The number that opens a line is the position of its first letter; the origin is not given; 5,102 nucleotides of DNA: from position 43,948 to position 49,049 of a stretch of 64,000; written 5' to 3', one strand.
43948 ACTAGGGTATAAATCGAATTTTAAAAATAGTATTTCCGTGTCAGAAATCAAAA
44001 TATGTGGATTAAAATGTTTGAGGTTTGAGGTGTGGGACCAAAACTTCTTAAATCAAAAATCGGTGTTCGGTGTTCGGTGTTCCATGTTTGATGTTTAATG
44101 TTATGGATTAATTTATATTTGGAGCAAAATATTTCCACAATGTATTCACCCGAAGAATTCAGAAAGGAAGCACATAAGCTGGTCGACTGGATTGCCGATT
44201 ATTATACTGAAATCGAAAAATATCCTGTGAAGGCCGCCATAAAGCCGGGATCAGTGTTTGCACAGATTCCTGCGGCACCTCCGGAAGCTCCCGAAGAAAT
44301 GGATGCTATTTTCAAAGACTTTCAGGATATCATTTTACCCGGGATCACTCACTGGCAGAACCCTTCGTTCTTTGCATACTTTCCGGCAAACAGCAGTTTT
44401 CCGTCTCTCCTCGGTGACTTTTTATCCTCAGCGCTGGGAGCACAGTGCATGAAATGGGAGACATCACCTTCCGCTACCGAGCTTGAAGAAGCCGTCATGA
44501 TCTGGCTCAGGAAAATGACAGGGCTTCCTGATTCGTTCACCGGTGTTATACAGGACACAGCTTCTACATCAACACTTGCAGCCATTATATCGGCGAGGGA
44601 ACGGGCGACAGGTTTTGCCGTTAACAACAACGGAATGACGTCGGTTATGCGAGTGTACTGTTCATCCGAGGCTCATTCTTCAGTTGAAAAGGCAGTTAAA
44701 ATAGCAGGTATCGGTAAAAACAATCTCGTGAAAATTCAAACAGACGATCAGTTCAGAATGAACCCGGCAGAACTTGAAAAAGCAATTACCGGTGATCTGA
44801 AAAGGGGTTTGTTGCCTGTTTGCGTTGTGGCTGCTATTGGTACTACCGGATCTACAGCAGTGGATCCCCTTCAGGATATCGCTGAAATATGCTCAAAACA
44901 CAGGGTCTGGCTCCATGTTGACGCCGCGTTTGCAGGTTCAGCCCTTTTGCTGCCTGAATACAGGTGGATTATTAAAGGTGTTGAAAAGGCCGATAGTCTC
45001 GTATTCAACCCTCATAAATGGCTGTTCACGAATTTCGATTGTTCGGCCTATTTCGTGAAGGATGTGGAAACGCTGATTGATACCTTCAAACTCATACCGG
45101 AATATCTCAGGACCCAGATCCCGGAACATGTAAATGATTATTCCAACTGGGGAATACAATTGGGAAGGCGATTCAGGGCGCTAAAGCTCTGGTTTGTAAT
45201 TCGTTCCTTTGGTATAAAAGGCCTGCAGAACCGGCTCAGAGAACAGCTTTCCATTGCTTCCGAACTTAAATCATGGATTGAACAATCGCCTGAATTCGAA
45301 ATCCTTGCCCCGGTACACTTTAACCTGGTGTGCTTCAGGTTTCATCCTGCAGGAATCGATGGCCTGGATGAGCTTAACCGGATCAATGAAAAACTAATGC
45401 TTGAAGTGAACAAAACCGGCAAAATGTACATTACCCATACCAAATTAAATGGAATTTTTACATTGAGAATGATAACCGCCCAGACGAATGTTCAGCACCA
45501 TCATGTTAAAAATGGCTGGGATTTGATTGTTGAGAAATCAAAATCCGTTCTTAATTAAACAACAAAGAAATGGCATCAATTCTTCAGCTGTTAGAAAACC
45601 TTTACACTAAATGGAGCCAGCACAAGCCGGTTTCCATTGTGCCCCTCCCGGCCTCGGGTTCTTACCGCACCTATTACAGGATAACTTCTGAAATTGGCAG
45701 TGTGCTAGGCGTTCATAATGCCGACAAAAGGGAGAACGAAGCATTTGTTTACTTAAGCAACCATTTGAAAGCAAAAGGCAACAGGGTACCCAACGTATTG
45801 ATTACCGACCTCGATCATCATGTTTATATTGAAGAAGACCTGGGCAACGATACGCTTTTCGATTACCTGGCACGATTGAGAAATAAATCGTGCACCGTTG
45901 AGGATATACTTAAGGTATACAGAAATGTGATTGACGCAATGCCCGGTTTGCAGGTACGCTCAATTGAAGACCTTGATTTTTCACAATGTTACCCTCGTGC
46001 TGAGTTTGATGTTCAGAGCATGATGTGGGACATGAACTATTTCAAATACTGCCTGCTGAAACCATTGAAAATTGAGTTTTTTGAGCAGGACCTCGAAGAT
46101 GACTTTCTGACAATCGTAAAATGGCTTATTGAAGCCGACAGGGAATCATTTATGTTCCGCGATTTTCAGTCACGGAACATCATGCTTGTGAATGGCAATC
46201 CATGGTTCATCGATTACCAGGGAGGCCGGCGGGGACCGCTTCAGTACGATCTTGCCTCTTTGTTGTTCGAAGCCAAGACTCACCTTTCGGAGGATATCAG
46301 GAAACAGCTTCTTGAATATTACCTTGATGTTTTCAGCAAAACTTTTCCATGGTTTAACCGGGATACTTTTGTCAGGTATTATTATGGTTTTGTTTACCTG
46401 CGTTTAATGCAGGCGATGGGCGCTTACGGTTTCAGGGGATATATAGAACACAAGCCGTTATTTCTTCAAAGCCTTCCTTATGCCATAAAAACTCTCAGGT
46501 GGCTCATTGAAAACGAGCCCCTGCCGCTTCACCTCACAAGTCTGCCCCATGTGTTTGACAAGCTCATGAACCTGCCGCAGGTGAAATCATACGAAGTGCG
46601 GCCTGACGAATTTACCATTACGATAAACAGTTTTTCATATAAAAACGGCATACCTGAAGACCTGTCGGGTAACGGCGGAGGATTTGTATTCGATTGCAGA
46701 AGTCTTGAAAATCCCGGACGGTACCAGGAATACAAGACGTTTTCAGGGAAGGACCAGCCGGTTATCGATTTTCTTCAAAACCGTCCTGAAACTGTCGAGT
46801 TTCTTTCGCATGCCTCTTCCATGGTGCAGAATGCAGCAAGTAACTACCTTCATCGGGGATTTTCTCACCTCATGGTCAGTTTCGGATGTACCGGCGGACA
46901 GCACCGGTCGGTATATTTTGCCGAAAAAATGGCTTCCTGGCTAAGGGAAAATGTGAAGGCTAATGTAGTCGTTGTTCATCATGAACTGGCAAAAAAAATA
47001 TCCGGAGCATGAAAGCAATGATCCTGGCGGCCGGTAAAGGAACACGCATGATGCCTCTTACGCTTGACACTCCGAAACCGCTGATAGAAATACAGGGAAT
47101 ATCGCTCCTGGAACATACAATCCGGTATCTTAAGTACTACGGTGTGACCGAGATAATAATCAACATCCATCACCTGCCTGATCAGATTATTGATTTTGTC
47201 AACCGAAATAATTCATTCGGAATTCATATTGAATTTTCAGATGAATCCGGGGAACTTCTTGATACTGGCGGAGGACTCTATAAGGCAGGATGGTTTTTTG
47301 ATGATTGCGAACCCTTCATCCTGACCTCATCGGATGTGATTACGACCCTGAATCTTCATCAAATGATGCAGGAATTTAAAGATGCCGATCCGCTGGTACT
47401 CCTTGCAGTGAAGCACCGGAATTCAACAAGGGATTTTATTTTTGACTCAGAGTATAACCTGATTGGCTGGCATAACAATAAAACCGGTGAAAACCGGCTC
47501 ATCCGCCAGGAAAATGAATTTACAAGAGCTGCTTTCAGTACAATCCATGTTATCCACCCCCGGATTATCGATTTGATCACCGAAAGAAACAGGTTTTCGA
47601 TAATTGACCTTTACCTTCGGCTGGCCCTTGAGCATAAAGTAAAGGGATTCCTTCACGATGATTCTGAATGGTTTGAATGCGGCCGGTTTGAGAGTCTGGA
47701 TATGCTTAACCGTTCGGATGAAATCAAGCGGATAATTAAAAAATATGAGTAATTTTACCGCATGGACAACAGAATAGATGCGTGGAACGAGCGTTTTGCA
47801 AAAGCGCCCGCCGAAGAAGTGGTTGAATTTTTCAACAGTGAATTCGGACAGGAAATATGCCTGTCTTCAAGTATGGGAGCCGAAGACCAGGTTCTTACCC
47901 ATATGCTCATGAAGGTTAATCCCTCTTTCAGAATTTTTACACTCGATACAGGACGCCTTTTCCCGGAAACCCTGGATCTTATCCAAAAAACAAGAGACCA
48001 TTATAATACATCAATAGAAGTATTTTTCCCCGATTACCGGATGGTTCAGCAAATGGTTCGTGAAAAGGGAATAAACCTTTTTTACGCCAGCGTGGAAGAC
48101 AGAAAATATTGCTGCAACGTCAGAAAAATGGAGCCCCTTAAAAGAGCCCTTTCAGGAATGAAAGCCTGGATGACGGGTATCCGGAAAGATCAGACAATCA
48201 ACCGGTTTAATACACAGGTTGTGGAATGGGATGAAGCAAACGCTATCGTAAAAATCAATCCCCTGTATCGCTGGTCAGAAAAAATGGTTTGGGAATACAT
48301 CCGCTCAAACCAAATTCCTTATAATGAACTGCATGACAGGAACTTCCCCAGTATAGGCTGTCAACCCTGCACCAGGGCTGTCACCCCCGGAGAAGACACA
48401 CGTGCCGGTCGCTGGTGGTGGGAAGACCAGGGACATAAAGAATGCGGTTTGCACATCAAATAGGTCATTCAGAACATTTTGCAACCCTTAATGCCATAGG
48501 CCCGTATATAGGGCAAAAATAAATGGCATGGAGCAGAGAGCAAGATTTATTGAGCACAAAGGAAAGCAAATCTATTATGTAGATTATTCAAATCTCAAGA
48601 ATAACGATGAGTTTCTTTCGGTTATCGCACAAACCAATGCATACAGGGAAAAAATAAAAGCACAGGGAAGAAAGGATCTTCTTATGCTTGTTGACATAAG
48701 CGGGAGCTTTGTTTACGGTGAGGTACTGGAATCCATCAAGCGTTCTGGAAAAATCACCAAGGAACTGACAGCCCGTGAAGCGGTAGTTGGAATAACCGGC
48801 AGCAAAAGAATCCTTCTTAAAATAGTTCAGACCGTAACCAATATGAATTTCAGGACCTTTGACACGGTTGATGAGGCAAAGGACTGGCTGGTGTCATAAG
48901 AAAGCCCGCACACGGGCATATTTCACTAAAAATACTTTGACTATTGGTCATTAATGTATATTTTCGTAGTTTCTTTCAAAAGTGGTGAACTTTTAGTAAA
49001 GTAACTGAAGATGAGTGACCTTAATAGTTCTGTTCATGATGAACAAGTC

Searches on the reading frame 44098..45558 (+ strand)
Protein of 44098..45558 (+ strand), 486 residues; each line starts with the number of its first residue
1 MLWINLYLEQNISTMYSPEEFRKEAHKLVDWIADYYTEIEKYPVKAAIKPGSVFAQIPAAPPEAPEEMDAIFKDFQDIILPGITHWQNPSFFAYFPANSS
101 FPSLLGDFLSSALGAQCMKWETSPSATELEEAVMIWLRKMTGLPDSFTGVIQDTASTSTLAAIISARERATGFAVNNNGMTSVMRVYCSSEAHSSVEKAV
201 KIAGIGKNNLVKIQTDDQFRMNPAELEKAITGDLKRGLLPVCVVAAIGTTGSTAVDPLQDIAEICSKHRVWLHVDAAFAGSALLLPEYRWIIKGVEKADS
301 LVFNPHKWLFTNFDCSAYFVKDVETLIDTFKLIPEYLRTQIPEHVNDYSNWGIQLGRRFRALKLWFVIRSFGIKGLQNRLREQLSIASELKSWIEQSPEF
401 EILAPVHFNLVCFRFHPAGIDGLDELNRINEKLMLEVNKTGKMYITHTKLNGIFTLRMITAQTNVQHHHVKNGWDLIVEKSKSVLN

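Call 3: search_protein_families(library=pfam, proteins=[window:44098-45558:+], max_evalue=0.01)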
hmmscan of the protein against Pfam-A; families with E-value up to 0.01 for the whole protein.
window:44098-45558:+ (486 aa): 5 families
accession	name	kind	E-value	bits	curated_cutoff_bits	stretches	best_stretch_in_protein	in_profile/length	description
PF00282.25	Pyridoxal_deC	-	2.6e-112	375.7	27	1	50-415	1-374/375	Pyridoxal-dependent decarboxylase conserved domain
PF05889.19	SepSecS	-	1.4e-05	24.4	21.1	1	191-279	109-195/389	O-phosphoseryl-tRNA(Sec) selenium transferase, SepSecS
PF01212.27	Beta_elim_lyase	-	6.8e-05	22.8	27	1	183-278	67-171/288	Beta-eliminating lyase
PF00266.25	Aminotran_5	-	0.00055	19.5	21.5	1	186-277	92-177/371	Aminotransferase class-V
PF00155.27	Aminotran_1_2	-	0.0023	17.6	19.7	1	186-283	94-193/361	Aminotransferase class I and II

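Call 4: search_protein_families(library=ncbifam, proteins=[window:44098-45558:+], max_evalue=0.01)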
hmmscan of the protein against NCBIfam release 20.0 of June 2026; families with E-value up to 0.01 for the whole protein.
window:44098-45558:+ (486 aa): 11 families
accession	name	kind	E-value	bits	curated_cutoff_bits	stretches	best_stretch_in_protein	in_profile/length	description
NF052646.1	DABADecarRhbB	equivalog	2e-53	181.7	900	1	65-459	71-460/491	L-2,4-diaminobutyrate decarboxylase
TIGR03799.1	NOD_PanD_pyr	equivalog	1.7e-37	129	606.1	1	183-422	209-444/522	pyridoxal-dependent aspartate 1-decarboxylase PanP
TIGR03812.1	tyr_de_CO2_Arch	equivalog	3.8e-19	68.8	299.4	1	125-415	56-326/375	tyrosine decarboxylase MfnA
NF002748.0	PRK02769.1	equivalog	3.4e-14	52.3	305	1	125-390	62-306/382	histidine decarboxylase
TIGR03811.1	tyr_de_CO2_Ent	equivalog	7.6e-13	47.8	905.3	1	191-285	230-331/608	tyrosine decarboxylase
TIGR01788.1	Glu-decarb-GAD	equivalog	1.8e-07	30.2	380.4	1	186-416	141-365/431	glutamate decarboxylase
TIGR03531.1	selenium_SpcS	equivalog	2.4e-05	23.2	224.85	1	184-279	153-245/444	O-phosphoseryl-tRNA(Sec) selenium transferase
TIGR03235.1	DNA_S_dndA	equivalog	0.0003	20.2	480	1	211-277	116-176/353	cysteine desulfurase DndA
NF005816.0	PRK07682.1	equivalog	0.0013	17.4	620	1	194-279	125-206/390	aminotransferase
NF010006.0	PRK13479.1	equivalog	0.0056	15.8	296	1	197-278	93-170/369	2-aminoethylphosphonate--pyruvate transaminase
TIGR03402.1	FeS_nifS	equivalog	0.0058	15.4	530.75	1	192-277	95-174/379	cysteine desulfurase NifS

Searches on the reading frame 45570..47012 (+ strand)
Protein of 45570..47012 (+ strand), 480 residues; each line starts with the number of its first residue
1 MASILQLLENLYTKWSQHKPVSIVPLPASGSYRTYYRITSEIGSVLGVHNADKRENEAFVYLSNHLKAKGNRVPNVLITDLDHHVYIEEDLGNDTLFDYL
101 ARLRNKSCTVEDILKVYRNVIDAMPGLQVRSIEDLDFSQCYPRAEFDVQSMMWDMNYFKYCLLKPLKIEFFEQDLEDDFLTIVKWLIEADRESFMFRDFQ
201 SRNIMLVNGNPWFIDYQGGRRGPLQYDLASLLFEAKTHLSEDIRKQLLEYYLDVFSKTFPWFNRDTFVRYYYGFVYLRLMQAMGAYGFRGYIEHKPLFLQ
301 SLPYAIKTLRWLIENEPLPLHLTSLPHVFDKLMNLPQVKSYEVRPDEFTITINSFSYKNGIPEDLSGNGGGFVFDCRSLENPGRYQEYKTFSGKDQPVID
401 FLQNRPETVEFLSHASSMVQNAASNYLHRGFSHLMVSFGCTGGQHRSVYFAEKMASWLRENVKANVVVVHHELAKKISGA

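Call 32: search_protein_families(library=pfam, proteins=[window:45570-47012:+], max_evalue=0.001)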
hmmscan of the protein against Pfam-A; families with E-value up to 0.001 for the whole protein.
window:45570-47012:+ (480 aa): 3 families
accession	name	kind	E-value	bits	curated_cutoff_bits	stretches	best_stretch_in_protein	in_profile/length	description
PF22740.1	PapZ_C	-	2.9e-35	121.5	27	1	349-473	2-120/121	RapZ C-terminal domain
PF01636.29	APH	-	3.5e-10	40.5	23.2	1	24-252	3-230/239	Phosphotransferase enzyme family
PF19974.5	TCAD9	-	0.00034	20.3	40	1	198-231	303-337/429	Ternary complex associated domain 9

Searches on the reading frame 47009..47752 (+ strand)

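Call 32: search_protein_families(library=pfam, proteins=[window:47009-47752:+], max_evalue=0.001)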
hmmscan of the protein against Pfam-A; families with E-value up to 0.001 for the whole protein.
window:47009-47752:+ (247 aa): 3 families
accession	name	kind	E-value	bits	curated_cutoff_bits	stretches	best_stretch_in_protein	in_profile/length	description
PF00483.29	NTP_transferase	-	7.9e-20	71.9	21.2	1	2-139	1-142/245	Nucleotidyl transferase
PF12804.13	NTP_transf_3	-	3.3e-10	40.8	27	1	3-135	1-123/160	MobA-like NTP transferase domain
PF01128.25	IspD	-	4.5e-05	23.8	27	1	2-55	2-53/221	2-C-methyl-D-erythritol 4-phosphate cytidylyltransferase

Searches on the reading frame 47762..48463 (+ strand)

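Call 32: search_protein_families(library=pfam, proteins=[window:47762-48463:+], max_evalue=0.001)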
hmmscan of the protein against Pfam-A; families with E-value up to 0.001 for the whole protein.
window:47762-48463:+ (233 aa): 1 family
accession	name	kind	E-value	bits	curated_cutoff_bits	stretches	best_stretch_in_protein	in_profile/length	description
PF01507.26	PAPS_reduct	-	7.5e-51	173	22.5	1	32-206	2-175/175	Phosphoadenosine phosphosulfate reductase domain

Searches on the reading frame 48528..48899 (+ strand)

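Call 32: search_protein_families(library=pfam, proteins=[window:48528-48899:+], max_evalue=0.001)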
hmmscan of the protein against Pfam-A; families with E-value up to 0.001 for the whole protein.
window:48528-48899:+ (123 aa): 1 family
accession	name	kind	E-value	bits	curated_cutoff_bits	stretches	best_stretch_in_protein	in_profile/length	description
PF11964.13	SpoIIAA-like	-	1.3e-05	26.3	25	1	36-121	22-105/106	SpoIIAA-like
